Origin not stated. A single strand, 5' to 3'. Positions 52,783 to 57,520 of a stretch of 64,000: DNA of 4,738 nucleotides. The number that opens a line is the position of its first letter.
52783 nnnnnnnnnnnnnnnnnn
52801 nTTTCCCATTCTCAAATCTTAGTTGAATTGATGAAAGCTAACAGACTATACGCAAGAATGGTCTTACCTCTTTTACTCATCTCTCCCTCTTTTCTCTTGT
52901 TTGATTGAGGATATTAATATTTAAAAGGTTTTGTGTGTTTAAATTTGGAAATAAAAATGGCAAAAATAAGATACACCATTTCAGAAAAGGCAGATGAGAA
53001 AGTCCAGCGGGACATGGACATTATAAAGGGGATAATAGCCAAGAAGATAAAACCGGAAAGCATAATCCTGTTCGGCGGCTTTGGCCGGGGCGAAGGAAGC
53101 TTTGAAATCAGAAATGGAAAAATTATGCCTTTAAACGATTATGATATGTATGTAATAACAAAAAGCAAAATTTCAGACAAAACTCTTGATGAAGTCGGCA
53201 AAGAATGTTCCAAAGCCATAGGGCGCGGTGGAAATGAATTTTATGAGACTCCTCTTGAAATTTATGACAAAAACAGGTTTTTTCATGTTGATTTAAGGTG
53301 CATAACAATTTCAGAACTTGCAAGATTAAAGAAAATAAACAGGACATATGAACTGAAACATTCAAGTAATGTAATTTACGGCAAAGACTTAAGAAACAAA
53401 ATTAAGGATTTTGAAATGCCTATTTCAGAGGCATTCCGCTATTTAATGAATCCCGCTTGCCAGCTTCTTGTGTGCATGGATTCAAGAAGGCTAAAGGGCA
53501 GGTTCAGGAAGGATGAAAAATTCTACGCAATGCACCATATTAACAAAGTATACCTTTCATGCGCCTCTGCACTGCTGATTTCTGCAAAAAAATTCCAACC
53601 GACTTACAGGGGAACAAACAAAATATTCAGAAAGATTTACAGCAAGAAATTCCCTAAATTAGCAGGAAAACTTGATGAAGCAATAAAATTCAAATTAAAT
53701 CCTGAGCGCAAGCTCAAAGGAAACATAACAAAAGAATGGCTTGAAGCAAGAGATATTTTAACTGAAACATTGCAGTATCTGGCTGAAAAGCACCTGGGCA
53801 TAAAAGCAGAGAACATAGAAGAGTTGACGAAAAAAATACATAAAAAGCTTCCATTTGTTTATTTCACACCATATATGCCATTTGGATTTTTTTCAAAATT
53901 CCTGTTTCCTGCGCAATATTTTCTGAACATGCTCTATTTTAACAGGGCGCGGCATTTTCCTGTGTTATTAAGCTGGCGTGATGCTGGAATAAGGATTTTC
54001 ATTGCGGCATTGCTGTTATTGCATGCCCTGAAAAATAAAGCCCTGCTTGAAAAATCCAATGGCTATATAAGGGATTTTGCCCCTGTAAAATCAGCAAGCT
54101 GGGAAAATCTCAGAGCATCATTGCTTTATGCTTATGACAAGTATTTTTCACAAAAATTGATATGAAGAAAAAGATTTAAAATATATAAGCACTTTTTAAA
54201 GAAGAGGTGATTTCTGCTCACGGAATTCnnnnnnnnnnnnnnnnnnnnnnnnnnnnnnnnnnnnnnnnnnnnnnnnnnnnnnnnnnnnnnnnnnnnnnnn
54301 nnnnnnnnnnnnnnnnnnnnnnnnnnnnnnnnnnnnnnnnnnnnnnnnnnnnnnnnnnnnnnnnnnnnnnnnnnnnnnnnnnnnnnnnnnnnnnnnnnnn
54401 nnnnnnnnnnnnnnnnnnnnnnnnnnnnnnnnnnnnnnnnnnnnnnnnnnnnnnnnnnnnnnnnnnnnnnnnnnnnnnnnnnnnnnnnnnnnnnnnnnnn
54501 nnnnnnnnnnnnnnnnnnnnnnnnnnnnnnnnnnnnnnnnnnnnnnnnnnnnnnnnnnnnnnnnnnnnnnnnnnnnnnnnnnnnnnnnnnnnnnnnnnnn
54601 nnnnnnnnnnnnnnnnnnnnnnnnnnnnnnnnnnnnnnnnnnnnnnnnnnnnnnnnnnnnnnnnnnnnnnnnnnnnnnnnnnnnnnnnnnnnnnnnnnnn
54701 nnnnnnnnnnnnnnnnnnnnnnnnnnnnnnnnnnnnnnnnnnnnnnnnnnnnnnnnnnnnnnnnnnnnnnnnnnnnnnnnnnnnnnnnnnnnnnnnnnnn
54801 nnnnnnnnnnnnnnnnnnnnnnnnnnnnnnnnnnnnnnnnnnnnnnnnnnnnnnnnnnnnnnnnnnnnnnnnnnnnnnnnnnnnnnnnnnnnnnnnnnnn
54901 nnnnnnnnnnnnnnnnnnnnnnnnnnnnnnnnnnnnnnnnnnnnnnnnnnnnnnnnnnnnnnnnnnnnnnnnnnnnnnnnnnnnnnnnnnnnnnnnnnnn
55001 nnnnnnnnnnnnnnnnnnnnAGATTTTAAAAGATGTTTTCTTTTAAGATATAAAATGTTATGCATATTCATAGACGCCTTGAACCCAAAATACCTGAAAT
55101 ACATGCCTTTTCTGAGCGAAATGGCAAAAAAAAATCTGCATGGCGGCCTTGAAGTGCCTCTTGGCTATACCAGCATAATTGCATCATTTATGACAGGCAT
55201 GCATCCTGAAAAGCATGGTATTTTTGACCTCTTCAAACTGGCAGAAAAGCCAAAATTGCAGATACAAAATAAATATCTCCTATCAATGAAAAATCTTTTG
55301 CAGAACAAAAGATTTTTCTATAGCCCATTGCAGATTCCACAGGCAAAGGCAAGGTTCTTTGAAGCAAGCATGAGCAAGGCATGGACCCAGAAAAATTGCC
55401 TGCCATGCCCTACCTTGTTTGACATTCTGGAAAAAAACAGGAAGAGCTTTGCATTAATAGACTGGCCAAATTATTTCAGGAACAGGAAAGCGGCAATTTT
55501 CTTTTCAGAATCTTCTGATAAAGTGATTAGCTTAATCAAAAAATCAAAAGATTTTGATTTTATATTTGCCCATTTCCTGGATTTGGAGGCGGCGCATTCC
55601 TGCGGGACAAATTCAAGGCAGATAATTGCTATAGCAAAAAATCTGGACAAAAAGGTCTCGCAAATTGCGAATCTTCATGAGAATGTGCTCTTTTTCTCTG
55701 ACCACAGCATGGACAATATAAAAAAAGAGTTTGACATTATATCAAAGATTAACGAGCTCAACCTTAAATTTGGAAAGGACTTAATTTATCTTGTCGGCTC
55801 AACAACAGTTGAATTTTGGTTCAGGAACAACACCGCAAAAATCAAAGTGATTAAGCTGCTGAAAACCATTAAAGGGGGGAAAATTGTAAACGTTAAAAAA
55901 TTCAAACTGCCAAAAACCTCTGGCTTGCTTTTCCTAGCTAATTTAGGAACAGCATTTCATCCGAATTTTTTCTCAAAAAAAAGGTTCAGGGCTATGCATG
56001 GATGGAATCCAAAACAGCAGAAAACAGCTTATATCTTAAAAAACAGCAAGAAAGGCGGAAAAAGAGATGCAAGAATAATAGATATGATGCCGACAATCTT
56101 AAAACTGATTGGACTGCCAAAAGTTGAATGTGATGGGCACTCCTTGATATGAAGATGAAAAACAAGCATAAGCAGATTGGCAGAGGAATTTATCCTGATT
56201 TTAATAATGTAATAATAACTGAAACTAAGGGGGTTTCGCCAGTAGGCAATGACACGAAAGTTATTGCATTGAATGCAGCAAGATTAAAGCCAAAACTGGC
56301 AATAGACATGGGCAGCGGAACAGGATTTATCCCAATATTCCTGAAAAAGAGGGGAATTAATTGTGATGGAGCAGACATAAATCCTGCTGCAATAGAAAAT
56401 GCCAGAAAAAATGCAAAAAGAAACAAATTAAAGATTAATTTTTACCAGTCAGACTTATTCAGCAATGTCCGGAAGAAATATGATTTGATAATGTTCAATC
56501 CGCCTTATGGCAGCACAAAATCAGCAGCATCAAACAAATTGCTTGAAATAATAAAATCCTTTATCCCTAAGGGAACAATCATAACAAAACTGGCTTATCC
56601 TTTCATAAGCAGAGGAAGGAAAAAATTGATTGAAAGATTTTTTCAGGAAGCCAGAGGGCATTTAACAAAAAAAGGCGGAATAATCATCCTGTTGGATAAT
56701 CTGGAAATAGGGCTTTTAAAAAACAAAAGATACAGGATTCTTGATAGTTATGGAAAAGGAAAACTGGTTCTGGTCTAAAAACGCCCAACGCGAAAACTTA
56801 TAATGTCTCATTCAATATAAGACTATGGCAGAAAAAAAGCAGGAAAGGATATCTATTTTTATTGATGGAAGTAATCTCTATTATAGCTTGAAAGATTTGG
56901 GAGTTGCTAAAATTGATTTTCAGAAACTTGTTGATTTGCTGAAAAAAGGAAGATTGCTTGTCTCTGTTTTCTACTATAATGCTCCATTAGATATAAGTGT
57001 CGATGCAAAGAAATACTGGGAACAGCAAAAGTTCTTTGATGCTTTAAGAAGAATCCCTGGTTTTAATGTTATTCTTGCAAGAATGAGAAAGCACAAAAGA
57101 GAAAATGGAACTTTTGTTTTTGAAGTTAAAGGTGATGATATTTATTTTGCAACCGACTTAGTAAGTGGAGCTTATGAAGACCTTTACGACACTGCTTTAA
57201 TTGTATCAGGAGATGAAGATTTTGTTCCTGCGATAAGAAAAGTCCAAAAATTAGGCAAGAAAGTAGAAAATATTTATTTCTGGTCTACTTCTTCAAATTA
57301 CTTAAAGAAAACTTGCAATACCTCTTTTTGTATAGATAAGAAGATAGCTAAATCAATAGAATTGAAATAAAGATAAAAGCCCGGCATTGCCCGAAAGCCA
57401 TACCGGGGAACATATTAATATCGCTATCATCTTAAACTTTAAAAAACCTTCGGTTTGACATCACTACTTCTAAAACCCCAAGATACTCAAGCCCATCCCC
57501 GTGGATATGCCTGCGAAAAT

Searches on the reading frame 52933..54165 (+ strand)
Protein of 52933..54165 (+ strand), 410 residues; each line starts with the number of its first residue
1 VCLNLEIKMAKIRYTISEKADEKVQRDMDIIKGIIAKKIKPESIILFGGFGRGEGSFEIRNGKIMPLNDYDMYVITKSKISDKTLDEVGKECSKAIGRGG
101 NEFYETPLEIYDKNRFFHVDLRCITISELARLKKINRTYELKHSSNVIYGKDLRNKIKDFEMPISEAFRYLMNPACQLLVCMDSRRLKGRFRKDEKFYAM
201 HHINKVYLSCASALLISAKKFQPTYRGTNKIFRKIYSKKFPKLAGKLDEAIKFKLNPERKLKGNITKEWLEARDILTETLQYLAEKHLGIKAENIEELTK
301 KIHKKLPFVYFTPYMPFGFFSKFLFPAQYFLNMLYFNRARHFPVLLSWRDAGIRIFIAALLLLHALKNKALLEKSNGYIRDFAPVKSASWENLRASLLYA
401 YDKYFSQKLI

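Call 7: search_protein_families(library=pfam, proteins=[window:52933-54165:+], max_evalue=0.01)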
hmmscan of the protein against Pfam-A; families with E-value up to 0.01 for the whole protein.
window:52933-54165:+ (410 aa): 0 families

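Call 57: search_protein_families(library=ncbifam, proteins=[window:52933-54165:+], max_evalue=0.01)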
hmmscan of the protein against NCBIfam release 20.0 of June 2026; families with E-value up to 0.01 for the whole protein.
window:52933-54165:+ (410 aa): 0 families

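Call 71: search_protein_representatives(protein=window:52933-54165:+)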
Query: 410 residues. Proteins with E-value up to 0.001 (for the whole library): 912; up to 1e-10: 316; up to 1e-30: 61. The best 150 are listed.
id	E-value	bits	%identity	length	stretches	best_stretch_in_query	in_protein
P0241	6.0e-154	529.6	58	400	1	13-410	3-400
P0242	5.7e-105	368.3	64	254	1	13-257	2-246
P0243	4.0e-103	362.2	47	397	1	13-410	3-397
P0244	1.3e-75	271.7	42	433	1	13-410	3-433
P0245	1.3e-68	248.7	40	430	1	14-410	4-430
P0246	4.7e-68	246.8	38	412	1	21-409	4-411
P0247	3.9e-64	233.9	41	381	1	13-410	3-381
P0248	7.6e-61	223.0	41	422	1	41-410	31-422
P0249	1.0e-60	222.6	41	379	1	18-366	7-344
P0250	2.6e-58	214.7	51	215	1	197-410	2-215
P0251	3.5e-56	207.7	42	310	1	13-305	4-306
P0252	4.6e-55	204.0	42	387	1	13-365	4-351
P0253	5.1e-55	203.9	38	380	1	12-409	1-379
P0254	5.2e-54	200.5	51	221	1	14-234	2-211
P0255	6.6e-54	200.2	39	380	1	13-410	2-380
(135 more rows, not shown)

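Call 74: search_protein_families(library=pfam, alignment_id=A3, max_evalue=0.01)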
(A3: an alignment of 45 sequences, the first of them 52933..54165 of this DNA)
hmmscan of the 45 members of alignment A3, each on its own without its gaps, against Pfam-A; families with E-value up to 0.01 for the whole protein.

A. member 1, window:52933-54165:+ (410 aa): 0 families

B. families by the number of members that match (of 45 scanned): 4 families
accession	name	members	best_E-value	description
PF18765.7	Polbeta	4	0.00024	Polymerase beta, Nucleotidyltransferase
PF01909.29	NTP_transf_2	3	0.00055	Nucleotidyltransferase domain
PF23875.1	DUF7229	1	0.0007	Domain of unknown function (DUF7229)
PF08479.16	POTRA_2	1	0.0033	POTRA domain, ShlB-type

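Call 86: predict_structure(alignment_id=A3)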
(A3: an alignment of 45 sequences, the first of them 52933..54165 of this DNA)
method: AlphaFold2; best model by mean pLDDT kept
length: 410 residues; sequences in the alignment: 45
mean_pLDDT: 92.8   pTM: 0.91
mean pLDDT of the five models: 92.8, 92.7, 92.4, 91.8, 91.7
residues with pLDDT >= 90: 342; 70-90: 44; 50-70: 19; < 50: 5
segments of 3 or more residues with pLDDT < 50: 1-5
pLDDT, mean of each block of 10 residues (from residue 1): 55 95 97 98 97 94 92 98 96 90 67 85 98 95 97 98 96 96 95 90 97 98 97 98 97 85 92 98 98 97 95 76 84 96 96 97 97 98 97 97 83
secondary structure, 60 per line:
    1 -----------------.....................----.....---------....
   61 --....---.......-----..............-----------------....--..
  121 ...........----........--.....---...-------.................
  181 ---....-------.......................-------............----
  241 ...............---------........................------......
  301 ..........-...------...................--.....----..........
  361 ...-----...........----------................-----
elements in order: H18-38 E43-47 E57-60 E63-66 E70-76 H82-95 H113-116 E119-125 H126-131 H136-143 E146-150 H164-180 H184-187 H195-217 H225-236 H241-255 H265-288 H295-310 H321-339 H342-346 H351-363 H369-379 H390-405

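Call 89: fold_search(model_id=the predicted structure, library=pdb)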
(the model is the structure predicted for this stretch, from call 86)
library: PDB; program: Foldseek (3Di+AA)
matches with E <= 10: 556; with E <= 0.001: 9
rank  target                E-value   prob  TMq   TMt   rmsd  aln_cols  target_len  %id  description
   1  6sxj                  1.5e-06  1.00  0.34  0.51   7.6       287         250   15  Crystal structure of spectinomycin adenyltransferase AAD(9) from Enterococcus faecialis (released 2020-04-15)
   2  7uy4_B                1.7e-04  1.00  0.38  0.55   6.9       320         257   12  Aminoglycoside-modifying enzyme ANT-3,9 in complex with spectinomycin and AMP-PNP (released 2023-05-10)
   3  9dbj_D                1.9e-04  1.00  0.26  0.43  11.9       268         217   14  Structure of Hailong HalB R164A mutant with non-hydrolyzable dATP (released 2025-05-07)
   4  9dbj_F                3.3e-04  1.00  0.26  0.43  11.6       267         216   14  Structure of Hailong HalB R164A mutant with non-hydrolyzable dATP (released 2025-05-07)
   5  7uy4_A                3.4e-04  1.00  0.35  0.52   7.6       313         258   11  Aminoglycoside-modifying enzyme ANT-3,9 in complex with spectinomycin and AMP-PNP (released 2023-05-10)
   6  9dbj_A                3.8e-04  1.00  0.26  0.43  10.9       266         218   16  Structure of Hailong HalB R164A mutant with non-hydrolyzable dATP (released 2025-05-07)
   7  9dbj_C                5.4e-04  1.00  0.28  0.44   8.5       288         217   12  Structure of Hailong HalB R164A mutant with non-hydrolyzable dATP (released 2025-05-07)
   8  9dbh_A                5.4e-04  1.00  0.26  0.42  11.3       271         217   14  Structure of Hailong HalB in complex with oligodeoxyadenylate (released 2025-05-07)
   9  6fzb_B                5.9e-04  1.00  0.26  0.37  13.5       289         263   11  AadA in complex with ATP, magnesium and streptomycin (released 2018-06-13)
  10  9dbi_D                1.0e-03  1.00  0.29  0.47   8.7       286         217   10  Structure of Hailong HalB D21A/D23A mutant (released 2025-05-07)
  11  9dbj_E                1.1e-03  1.00  0.26  0.42  11.0       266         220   15  Structure of Hailong HalB R164A mutant with non-hydrolyzable dATP (released 2025-05-07)
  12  4cs6                  1.7e-03  1.00  0.33  0.49   8.9       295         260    8  Crystal structure of AadA - an aminoglycoside adenyltransferase (released 2015-03-25)
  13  9dbj_B                1.9e-03  1.00  0.25  0.43  10.7       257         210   15  Structure of Hailong HalB R164A mutant with non-hydrolyzable dATP (released 2025-05-07)
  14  9dbh_B                2.7e-03  1.00  0.28  0.44   8.7       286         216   12  Structure of Hailong HalB in complex with oligodeoxyadenylate (released 2025-05-07)
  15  9dbh_D                6.3e-03  1.00  0.25  0.44  10.7       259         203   14  Structure of Hailong HalB in complex with oligodeoxyadenylate (released 2025-05-07)
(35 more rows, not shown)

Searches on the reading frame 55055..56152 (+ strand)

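Call 7: search_protein_families(library=pfam, proteins=[window:55055-56152:+], max_evalue=0.01)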
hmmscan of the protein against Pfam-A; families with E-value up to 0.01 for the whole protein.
window:55055-56152:+ (365 aa): 1 family
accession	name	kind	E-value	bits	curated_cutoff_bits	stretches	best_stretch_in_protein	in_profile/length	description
PF01663.27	Phosphodiest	-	8.6e-12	45.7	23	1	2-233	2-237/342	Type I phosphodiesterase / nucleotide pyrophosphatase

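Call 57: search_protein_families(library=ncbifam, proteins=[window:55055-56152:+], max_evalue=0.01)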
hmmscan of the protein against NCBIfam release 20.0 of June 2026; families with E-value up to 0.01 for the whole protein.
window:55055-56152:+ (365 aa): 1 family
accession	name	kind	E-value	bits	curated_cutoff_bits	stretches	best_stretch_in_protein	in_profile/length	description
NF003160.0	PRK04135.1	equivalog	0.006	15.3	468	1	154-219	275-340/403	2,3-bisphosphoglycerate-independent phosphoglycerate mutase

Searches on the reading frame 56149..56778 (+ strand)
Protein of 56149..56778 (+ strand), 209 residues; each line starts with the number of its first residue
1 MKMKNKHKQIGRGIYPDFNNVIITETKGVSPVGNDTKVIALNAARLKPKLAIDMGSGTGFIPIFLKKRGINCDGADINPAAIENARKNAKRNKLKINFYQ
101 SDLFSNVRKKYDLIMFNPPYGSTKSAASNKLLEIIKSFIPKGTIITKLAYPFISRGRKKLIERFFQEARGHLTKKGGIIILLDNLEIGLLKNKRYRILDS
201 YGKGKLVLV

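Call 30: search_protein_families(library=pfam, proteins=[window:56149-56778:+], max_evalue=0.01)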
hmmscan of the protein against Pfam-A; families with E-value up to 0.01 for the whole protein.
window:56149-56778:+ (209 aa): 13 families
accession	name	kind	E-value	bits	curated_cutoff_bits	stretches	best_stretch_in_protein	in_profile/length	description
PF05175.20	MTS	-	3.1e-19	69.7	23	1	48-135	32-123/170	Methyltransferase small domain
PF13847.12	Methyltransf_31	-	1.8e-11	44.4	27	1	51-146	7-108/145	Methyltransferase domain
PF13649.12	Methyltransf_25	-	6.6e-09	36.8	27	1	52-116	2-70/97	Methyltransferase domain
PF08241.18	Methyltransf_11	-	3.8e-07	31.1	21.2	1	53-105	2-53/95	Methyltransferase domain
PF06325.19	PrmA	-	3.1e-06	27.3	22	1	40-117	154-233/296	Ribosomal protein L11 methyltransferase (PrmA)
PF08242.18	Methyltransf_12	-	6.1e-06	27.3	30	1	53-115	2-70/98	Methyltransferase domain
PF01170.24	UPF0020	-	1.3e-05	25.5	22.3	1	72-125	79-136/197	RMKL-like, methyltransferase domain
PF13489.12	Methyltransf_23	-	2.2e-05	24.7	27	1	45-145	20-114/164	Methyltransferase domain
PF03848.20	TehB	-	0.00012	22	20.4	1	45-115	28-100/193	Tellurite resistance protein TehB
PF07669.17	Eco57I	-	0.00036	21.1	25.3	1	77-158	34-122/171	Eco57I restriction-modification methylase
PF10354.15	BMT5-like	-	0.0027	18.5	24.7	0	106-186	73-131/168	rRNA (uridine-N3-)-methyltransferase BTM5-like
PF09445.16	Methyltransf_15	-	0.0056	16.7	22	1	50-124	3-85/165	RNA cap guanine-N2 methyltransferase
PF03602.21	Cons_hypoth95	-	0.0099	16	24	0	45-145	39-149/182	Conserved hypothetical protein 95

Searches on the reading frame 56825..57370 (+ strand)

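Call 30: search_protein_families(library=pfam, proteins=[window:56825-57370:+], max_evalue=0.01)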
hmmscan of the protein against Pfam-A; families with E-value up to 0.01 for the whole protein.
window:56825-57370:+ (181 aa): 2 families
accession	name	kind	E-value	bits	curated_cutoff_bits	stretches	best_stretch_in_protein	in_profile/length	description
PF01936.24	NYN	-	8.8e-24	85.1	24.2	1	8-167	1-141/145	NYN domain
PF23492.1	bPH_9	-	0.0096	16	27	0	126-164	47-85/89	Bacterial PH domain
